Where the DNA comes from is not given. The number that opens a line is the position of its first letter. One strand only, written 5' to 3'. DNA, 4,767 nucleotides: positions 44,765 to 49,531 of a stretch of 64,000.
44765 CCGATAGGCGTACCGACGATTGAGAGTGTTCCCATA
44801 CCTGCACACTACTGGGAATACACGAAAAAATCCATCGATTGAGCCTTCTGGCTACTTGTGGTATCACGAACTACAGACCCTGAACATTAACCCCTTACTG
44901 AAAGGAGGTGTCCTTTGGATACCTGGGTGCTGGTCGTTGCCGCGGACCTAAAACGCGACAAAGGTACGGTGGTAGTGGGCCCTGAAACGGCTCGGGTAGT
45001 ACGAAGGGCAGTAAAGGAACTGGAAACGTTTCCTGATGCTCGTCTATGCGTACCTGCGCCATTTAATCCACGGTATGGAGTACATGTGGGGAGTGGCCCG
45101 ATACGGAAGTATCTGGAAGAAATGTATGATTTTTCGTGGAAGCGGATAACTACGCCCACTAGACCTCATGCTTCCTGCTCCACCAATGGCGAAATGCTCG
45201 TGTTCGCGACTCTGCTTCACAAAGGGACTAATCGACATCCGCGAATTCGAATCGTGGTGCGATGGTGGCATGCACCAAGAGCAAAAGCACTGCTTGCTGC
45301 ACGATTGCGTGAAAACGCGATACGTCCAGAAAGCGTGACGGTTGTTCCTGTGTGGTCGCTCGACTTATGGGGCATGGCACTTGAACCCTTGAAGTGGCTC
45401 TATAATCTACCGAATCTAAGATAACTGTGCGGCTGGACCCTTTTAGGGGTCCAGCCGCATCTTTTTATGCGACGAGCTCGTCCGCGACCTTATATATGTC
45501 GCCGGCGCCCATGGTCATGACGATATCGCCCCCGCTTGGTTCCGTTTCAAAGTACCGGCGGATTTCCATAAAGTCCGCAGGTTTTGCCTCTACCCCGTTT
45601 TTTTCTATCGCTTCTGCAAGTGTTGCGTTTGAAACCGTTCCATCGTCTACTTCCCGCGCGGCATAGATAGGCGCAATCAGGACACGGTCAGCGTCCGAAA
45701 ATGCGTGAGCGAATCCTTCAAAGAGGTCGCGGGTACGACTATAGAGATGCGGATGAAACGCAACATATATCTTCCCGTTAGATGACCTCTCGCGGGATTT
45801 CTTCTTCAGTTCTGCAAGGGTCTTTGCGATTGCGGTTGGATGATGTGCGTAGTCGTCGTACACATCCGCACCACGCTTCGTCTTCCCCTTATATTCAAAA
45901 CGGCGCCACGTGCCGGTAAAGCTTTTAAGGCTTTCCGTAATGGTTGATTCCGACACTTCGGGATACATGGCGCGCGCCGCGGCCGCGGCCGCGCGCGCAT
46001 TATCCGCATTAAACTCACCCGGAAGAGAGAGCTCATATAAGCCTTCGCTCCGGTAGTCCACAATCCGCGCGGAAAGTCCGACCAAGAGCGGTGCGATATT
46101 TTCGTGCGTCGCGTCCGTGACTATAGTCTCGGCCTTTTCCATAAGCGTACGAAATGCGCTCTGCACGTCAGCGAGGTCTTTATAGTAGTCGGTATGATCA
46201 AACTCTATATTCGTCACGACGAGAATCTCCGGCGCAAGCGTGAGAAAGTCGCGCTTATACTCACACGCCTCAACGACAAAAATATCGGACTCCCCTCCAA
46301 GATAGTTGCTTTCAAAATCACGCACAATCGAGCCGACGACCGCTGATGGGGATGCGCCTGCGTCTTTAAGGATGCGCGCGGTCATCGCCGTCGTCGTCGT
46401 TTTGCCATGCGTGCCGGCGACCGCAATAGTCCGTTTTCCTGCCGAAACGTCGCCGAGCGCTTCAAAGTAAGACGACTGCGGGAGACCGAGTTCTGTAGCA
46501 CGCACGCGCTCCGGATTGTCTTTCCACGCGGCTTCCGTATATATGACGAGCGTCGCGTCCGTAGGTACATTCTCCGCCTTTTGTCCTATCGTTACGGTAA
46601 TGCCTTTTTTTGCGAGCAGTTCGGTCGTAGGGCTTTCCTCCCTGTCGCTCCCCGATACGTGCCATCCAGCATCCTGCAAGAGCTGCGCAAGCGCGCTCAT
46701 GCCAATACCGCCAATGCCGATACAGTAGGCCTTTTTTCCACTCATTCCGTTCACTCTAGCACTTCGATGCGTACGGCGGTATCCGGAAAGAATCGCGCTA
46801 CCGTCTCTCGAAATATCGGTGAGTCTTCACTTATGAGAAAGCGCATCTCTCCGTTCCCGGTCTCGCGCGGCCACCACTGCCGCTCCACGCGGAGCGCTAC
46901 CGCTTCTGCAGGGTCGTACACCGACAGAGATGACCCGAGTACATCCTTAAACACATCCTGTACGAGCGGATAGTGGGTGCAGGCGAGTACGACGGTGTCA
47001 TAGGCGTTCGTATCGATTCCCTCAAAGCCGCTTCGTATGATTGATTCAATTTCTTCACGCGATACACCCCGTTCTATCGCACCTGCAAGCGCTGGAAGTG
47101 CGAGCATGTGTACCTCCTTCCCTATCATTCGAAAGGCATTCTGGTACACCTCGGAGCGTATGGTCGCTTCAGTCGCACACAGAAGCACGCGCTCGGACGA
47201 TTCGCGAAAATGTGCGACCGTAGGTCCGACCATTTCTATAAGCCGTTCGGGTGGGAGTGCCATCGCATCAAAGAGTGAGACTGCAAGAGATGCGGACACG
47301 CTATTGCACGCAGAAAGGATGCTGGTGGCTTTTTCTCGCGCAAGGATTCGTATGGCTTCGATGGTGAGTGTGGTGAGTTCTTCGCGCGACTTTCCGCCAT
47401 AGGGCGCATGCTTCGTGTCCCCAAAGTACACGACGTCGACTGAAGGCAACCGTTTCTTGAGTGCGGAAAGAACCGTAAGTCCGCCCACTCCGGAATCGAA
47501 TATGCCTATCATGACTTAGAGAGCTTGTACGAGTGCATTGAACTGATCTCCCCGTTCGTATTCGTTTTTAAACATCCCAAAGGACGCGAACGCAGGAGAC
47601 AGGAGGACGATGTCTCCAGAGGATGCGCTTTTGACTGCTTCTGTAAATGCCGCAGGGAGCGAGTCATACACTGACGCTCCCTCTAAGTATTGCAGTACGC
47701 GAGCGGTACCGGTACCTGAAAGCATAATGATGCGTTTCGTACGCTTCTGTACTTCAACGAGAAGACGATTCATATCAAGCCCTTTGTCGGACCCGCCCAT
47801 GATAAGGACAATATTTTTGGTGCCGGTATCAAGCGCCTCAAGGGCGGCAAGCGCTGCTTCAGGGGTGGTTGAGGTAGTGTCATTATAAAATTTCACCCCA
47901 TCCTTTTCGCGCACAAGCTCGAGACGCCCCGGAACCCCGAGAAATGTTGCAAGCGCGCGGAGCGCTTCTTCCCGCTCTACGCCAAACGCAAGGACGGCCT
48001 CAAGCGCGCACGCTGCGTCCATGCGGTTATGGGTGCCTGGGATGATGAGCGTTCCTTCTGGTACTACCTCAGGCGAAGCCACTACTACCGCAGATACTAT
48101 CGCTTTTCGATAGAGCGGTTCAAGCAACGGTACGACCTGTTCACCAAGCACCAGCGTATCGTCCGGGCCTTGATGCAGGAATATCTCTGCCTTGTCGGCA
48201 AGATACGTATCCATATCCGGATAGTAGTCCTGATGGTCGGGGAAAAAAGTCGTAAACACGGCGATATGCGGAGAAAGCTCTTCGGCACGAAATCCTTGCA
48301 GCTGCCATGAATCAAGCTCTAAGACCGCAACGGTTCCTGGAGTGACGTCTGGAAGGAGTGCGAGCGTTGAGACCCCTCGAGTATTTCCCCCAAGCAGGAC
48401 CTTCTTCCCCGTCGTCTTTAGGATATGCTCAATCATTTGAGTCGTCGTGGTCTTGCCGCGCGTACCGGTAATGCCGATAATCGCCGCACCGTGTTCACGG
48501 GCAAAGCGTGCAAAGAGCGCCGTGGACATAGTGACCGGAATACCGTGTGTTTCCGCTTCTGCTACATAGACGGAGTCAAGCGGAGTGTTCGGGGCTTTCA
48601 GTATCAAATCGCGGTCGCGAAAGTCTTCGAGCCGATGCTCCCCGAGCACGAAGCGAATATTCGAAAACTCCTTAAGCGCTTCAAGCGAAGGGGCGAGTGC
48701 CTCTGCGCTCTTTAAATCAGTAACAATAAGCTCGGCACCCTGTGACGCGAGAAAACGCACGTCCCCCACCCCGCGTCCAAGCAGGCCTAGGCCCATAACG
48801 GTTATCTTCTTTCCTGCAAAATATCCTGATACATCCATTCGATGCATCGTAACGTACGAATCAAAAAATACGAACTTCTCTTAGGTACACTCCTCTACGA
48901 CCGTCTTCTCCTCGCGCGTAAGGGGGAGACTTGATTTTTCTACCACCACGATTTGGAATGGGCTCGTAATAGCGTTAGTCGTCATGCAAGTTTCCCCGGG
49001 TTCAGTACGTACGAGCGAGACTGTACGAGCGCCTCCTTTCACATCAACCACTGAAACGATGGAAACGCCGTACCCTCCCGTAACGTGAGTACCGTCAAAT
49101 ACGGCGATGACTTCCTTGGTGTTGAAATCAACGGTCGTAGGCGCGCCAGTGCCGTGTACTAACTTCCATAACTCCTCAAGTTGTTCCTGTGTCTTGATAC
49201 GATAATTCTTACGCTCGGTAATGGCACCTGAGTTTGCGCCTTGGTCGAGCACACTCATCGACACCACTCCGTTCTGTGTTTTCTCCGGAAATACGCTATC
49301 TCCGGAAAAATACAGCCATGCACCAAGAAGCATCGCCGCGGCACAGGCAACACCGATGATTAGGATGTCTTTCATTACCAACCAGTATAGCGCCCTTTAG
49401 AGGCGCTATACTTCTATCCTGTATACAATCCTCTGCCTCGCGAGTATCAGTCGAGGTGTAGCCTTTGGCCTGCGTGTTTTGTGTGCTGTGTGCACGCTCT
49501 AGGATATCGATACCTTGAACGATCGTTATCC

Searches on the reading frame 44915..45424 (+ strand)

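Call 51: search_protein_families(library=pfam, proteins=[window:44915-45424:+], max_evalue=0.01)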
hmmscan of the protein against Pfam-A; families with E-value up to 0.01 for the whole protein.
window:44915-45424:+ (169 aa): 1 family
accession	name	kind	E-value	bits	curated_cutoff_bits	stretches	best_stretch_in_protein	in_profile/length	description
PF00762.24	Ferrochelatase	-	0.00028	20.4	27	1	35-134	77-174/317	Ferrochelatase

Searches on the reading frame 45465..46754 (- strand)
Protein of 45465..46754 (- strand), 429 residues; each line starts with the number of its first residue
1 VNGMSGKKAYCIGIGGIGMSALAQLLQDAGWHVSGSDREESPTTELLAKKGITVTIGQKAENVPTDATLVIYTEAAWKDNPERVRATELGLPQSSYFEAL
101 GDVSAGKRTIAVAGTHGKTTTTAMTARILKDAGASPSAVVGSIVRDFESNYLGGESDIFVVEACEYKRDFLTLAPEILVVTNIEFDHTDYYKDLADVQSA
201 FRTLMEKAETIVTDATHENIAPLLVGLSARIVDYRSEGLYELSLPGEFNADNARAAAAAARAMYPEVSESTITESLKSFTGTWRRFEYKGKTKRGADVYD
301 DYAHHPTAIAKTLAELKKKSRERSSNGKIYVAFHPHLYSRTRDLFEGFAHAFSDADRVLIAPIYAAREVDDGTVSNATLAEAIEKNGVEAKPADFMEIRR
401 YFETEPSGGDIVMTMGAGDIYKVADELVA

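Call 51: search_protein_families(library=pfam, proteins=[window:45465-46754:-], max_evalue=0.01)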
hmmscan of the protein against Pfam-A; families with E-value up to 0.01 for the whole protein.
window:45465-46754:- (429 aa): 3 families
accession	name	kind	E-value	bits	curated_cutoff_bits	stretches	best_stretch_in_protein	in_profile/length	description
PF01225.30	Mur_ligase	-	3.7e-22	79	21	1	10-107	3-94/95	Mur ligase family, catalytic domain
PF02875.26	Mur_ligase_C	-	4.1e-16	60.4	28.4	1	284-418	1-127/127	Mur ligase, glutamate ligase domain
PF08245.18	Mur_ligase_M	-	3.4e-15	57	24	1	112-209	1-114/200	Mur ligase middle domain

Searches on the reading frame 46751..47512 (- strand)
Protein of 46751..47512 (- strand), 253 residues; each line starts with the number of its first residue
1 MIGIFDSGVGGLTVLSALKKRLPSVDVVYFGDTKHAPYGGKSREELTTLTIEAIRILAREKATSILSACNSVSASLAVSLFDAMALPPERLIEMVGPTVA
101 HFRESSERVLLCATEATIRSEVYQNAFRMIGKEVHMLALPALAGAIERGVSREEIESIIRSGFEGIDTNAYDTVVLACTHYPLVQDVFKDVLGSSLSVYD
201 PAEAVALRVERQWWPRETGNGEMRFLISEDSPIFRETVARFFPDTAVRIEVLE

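Call 51: search_protein_families(library=pfam, proteins=[window:46751-47512:-], max_evalue=0.01)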
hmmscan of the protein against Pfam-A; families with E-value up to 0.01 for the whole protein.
window:46751-47512:- (253 aa): 1 family
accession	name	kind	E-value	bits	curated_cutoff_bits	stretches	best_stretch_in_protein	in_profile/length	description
PF01177.27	Asp_Glu_race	-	7.8e-12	45.9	31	1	25-206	28-208/211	Asp/Glu/Hydantoin racemase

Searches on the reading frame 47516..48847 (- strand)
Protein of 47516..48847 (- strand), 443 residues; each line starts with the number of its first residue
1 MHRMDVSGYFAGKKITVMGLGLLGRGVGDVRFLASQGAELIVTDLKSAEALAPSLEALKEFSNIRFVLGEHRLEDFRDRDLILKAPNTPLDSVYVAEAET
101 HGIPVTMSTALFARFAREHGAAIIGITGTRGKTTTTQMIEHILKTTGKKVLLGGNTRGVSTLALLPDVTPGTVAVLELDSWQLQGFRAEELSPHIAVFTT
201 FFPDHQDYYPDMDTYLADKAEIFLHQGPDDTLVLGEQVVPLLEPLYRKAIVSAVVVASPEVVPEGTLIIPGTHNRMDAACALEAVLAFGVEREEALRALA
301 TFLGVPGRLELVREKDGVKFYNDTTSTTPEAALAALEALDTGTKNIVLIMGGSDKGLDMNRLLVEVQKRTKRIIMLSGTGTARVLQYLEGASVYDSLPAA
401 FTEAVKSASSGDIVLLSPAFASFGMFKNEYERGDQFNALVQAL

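Call 51: search_protein_families(library=pfam, proteins=[window:47516-48847:-], max_evalue=0.01)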
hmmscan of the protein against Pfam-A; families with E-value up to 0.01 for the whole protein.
window:47516-48847:- (443 aa): 3 families
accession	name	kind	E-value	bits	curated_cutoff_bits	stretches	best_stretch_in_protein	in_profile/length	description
PF08245.18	Mur_ligase_M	-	1.1e-21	78.2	24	1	126-234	1-121/200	Mur ligase middle domain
PF02875.26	Mur_ligase_C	-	2e-15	58.2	28.4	1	307-419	1-126/127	Mur ligase, glutamate ligase domain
PF21799.2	MurD-like_N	-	2.4e-08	34.6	27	1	13-105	1-86/88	Mur ligase MurD-like, N-terminal domain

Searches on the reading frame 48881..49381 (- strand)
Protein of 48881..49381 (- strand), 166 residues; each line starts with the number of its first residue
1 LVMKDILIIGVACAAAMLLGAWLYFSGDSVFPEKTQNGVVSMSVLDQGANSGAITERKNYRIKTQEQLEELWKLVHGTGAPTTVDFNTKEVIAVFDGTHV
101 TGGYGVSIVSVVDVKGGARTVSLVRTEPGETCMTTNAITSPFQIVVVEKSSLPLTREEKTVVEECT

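Call 51: search_protein_families(library=pfam, proteins=[window:48881-49381:-], max_evalue=0.01)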
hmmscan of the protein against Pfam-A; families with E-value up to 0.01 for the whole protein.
window:48881-49381:- (166 aa): 1 family
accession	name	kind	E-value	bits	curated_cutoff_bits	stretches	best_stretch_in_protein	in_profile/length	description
PF14343.11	PrcB_C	-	1.3e-09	38.5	24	1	91-148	2-56/56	PrcB C-terminal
